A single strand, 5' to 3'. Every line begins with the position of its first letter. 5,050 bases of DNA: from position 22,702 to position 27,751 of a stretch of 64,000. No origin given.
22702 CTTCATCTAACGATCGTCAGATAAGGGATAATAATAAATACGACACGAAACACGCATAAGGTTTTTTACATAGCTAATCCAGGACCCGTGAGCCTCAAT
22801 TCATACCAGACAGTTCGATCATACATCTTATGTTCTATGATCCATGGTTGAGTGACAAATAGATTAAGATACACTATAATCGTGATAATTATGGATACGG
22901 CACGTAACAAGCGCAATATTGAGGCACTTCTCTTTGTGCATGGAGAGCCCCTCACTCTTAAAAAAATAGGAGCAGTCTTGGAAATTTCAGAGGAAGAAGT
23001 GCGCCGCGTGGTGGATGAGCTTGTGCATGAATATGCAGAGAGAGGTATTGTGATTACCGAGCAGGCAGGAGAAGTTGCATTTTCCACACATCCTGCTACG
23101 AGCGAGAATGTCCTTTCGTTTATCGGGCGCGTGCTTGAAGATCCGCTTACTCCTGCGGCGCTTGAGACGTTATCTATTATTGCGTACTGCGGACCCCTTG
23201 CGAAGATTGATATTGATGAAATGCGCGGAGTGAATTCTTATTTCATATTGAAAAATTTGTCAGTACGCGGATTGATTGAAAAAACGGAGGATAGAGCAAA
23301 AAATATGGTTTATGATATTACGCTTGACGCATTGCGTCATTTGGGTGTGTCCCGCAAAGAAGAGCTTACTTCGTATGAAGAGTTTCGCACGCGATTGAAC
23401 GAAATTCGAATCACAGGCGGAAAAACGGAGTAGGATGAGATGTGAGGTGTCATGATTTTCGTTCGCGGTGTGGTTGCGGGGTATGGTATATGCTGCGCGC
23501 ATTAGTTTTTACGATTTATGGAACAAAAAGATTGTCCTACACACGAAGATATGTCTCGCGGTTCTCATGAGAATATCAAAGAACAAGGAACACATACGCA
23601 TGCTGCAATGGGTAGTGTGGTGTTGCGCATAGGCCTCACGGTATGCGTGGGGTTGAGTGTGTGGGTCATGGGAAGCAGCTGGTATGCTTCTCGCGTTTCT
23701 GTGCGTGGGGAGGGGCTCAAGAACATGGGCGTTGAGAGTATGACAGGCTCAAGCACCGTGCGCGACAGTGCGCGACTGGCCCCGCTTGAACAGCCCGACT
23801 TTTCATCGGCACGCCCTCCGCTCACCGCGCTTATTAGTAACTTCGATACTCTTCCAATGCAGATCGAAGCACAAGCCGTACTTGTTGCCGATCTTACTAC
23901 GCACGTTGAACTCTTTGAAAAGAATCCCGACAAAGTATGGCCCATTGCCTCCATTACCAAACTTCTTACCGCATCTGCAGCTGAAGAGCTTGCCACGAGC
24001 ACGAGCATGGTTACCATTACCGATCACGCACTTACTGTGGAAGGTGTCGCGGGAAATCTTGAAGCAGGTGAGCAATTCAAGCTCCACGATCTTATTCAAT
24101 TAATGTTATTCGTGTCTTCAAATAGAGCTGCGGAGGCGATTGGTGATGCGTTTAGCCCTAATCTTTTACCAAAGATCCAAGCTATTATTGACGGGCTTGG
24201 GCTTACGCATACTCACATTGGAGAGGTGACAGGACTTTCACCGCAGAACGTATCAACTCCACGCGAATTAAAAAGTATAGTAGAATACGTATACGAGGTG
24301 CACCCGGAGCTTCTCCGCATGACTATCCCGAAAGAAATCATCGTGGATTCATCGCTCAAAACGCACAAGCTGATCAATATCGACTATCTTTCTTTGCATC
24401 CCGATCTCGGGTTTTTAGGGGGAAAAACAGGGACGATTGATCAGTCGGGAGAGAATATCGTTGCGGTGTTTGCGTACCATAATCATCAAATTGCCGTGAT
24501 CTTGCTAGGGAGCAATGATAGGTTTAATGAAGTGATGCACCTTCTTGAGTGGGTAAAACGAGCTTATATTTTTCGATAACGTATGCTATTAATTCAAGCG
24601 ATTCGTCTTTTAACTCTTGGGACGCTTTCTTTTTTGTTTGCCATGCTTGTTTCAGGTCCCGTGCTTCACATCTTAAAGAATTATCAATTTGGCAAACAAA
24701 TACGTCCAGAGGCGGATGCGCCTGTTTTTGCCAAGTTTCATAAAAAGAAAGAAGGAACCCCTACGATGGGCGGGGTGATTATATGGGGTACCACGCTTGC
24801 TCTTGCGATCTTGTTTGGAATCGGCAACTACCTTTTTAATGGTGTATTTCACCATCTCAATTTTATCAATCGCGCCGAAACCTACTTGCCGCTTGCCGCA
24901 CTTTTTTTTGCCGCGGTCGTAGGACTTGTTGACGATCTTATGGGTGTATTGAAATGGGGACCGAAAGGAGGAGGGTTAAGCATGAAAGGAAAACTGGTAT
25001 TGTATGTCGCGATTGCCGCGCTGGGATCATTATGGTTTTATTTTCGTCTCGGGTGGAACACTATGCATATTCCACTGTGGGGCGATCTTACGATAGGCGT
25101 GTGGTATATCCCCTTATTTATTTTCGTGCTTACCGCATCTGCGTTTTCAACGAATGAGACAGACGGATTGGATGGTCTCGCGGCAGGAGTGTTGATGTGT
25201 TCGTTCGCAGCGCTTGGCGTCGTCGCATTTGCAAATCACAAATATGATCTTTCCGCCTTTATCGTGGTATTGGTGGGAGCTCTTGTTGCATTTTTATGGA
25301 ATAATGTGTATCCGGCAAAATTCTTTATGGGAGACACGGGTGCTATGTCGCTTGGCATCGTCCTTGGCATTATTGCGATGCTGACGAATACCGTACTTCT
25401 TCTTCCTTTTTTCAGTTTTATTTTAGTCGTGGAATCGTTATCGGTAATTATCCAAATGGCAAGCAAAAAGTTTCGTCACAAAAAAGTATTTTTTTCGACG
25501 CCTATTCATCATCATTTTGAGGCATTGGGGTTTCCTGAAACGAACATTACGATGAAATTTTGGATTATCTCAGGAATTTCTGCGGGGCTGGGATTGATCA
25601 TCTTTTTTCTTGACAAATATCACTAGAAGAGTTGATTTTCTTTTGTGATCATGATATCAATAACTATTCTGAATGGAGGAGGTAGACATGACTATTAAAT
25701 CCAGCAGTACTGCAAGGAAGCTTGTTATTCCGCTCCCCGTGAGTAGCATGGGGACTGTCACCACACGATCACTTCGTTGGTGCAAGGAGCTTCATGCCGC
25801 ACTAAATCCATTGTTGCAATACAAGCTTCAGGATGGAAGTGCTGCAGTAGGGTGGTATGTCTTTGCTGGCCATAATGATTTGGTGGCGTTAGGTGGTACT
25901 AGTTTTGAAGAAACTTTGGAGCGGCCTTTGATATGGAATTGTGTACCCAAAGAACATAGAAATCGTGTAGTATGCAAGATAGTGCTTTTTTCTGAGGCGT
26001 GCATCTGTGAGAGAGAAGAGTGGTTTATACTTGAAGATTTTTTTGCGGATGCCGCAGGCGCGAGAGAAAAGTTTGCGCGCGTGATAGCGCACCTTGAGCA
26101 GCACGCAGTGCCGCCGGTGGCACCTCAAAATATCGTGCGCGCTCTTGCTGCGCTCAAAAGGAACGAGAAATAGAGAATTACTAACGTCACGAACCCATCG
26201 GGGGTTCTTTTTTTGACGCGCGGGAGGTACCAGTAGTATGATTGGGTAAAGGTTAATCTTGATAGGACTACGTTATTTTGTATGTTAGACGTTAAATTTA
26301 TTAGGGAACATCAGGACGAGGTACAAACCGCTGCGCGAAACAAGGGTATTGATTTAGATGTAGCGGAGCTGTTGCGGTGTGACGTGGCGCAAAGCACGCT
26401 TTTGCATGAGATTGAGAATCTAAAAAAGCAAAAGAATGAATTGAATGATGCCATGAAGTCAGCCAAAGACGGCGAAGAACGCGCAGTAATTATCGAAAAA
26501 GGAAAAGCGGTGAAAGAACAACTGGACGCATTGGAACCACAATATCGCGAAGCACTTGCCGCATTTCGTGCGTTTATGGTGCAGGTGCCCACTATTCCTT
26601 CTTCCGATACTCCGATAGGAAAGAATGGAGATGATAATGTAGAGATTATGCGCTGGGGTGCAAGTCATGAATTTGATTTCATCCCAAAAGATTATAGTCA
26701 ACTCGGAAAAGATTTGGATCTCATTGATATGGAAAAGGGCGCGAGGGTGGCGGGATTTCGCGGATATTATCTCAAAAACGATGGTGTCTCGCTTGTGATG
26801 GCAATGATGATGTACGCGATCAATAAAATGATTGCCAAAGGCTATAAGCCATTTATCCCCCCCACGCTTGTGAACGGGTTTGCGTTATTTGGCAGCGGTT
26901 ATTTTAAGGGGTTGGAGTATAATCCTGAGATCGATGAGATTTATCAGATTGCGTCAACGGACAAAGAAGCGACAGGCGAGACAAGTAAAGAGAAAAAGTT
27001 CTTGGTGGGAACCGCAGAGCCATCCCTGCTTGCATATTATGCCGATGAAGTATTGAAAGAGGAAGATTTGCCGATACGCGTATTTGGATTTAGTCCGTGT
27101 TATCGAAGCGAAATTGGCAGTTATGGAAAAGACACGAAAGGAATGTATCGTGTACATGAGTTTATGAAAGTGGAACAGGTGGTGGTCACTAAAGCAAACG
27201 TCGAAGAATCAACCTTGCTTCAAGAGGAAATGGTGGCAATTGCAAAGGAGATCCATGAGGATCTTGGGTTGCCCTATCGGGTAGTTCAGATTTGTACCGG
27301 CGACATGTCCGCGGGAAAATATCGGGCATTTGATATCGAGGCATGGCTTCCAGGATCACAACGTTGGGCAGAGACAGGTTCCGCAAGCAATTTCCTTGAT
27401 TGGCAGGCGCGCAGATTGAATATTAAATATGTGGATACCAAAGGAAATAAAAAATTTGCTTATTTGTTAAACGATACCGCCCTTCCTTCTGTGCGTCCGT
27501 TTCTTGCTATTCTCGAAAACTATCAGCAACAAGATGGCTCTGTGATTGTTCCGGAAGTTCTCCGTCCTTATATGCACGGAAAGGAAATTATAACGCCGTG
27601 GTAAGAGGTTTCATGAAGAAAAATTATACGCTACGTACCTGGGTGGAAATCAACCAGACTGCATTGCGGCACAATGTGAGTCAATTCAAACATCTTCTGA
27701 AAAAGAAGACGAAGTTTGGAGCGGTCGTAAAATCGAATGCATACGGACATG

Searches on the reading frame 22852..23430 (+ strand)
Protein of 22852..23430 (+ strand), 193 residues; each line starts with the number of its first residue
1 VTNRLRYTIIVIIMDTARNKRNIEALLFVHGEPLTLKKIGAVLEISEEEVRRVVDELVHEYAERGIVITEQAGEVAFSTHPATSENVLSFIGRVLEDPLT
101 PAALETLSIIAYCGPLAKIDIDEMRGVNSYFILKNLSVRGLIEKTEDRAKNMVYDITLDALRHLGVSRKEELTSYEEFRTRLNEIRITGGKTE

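Call 13: search_protein_families(library=pfam, proteins=[window:22852-23430:+], max_evalue=0.001)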
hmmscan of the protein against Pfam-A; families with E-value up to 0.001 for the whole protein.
window:22852-23430:+ (193 aa): 3 families
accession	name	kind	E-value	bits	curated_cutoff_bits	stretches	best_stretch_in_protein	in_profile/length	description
PF04079.22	SMC_ScpB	-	7.6e-35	120.3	27.4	1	22-173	2-158/160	Segregation and condensation complex subunit ScpB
PF04545.22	Sigma70_r4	-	6.2e-05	22.9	24.1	1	26-53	13-40/50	Sigma-70, region 4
PF12802.13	MarR_2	-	0.00028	21.4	27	0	24-58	9-45/61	MarR family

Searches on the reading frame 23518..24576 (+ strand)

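Call 13: search_protein_families(library=pfam, proteins=[window:23518-24576:+], max_evalue=0.001)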
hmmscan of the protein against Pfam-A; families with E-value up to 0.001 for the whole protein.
window:23518-24576:+ (353 aa): 2 families
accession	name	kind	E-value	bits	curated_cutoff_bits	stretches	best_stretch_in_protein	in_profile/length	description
PF00768.25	Peptidase_S11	-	3.1e-26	92.7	27.6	1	113-331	7-236/239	D-alanyl-D-alanine carboxypeptidase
PF13354.11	Beta-lactamase2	-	5.1e-14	52.6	22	1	121-320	2-202/214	Beta-lactamase enzyme family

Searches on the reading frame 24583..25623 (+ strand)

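Call 13: search_protein_families(library=pfam, proteins=[window:24583-25623:+], max_evalue=0.001)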
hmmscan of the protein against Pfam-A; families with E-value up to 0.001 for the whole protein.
window:24583-25623:+ (347 aa): 2 families
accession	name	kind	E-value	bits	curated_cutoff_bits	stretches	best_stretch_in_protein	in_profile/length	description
PF00953.26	Glycos_transf_4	-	3.7e-29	102.2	27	1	104-267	5-158/160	Glycosyl transferase family 4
PF10555.14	MraY_sig1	-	1.1e-05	25.1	20.1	1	56-67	1-12/13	Phospho-N-acetylmuramoyl-pentapeptide-transferase signature 1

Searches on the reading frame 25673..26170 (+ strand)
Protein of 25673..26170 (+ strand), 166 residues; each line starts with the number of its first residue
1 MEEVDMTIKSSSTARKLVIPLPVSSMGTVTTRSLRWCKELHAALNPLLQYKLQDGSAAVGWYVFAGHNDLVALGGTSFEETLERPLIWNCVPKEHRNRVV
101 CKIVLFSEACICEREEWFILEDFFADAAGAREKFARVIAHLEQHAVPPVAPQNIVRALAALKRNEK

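Call 14: search_protein_families(library=pfam, proteins=[window:25673-26170:+], max_evalue=0.001)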
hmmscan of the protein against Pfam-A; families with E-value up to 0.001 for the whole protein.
window:25673-26170:+ (166 aa): 0 families

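Call 43: search_protein_families(library=pfam, proteins=[window:25673-26170:+], max_evalue=1)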
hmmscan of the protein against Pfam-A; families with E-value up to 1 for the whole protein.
window:25673-26170:+ (166 aa): 2 families
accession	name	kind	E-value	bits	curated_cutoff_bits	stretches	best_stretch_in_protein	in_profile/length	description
PF14088.11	DUF4268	-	0.16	12.4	27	1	78-133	79-134/140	Domain of unknown function (DUF4268)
PF22278.2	DUF6958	-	0.21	12.4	27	1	38-70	42-74/90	Family of unknown function (DUF6958)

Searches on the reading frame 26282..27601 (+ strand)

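Call 14: search_protein_families(library=pfam, proteins=[window:26282-27601:+], max_evalue=0.001)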
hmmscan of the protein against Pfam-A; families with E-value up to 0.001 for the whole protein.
window:26282-27601:+ (440 aa): 2 families
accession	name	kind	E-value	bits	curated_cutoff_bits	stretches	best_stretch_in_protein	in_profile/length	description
PF00587.30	tRNA-synt_2b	-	1.2e-32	113.8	29.3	1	236-414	8-179/179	tRNA synthetase class II core domain (G, H, P, S and T)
PF02403.27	Seryl_tRNA_N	-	1.2e-19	71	28.2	1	1-106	1-108/108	Seryl-tRNA synthetase N-terminal domain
